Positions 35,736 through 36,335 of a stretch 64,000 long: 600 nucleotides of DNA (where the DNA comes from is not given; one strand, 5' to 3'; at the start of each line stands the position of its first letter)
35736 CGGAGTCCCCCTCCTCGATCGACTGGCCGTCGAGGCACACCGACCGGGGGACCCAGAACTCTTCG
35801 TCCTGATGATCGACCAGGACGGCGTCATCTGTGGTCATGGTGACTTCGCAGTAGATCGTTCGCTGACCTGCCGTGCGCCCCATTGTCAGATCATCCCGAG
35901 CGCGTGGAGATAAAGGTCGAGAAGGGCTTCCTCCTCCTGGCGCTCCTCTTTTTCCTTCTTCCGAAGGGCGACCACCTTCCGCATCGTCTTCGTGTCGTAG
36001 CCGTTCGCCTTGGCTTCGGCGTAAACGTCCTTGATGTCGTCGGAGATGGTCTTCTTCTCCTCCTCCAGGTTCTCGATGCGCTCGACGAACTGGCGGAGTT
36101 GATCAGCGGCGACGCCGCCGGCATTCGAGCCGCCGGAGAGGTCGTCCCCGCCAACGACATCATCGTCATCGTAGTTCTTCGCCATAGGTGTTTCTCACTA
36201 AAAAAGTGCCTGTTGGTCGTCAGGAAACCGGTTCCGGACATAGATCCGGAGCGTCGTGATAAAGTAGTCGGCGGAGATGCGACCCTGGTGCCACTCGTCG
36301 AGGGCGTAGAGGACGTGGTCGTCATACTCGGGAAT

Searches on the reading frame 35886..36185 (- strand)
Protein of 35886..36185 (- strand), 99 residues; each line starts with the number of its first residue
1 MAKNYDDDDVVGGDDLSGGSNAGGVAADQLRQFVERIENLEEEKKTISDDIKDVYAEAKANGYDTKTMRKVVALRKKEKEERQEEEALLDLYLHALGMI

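Call 85: search_protein_families(library=pfam, proteins=[window:35886-36185:-], max_evalue=0.01)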
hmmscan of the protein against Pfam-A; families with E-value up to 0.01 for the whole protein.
window:35886-36185:- (99 aa): 2 families
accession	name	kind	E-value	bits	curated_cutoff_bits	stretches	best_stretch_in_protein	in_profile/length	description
PF10073.14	GapR_DNA-bd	-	1.8e-35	120.8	22.6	1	26-97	1-72/72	GapR-like, DNA-binding domain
PF02403.27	Seryl_tRNA_N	-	0.0069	17.1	28.2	1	28-98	36-106/108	Seryl-tRNA synthetase N-terminal domain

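Call 111: search_protein_families(library=ncbifam, proteins=[window:35886-36185:-], max_evalue=0.001)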
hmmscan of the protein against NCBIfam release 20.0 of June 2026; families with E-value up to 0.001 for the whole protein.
window:35886-36185:- (99 aa): 2 families
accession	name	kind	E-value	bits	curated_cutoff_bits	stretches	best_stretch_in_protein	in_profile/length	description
NF010247.0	PRK13694.1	subfamily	6.6e-38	128.3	94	1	21-99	5-83/83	hypothetical protein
NF052541.1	NucAsocGapRCau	equivalog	7.5e-31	106.1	140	1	25-99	14-88/88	nucleoid-associated protein GapR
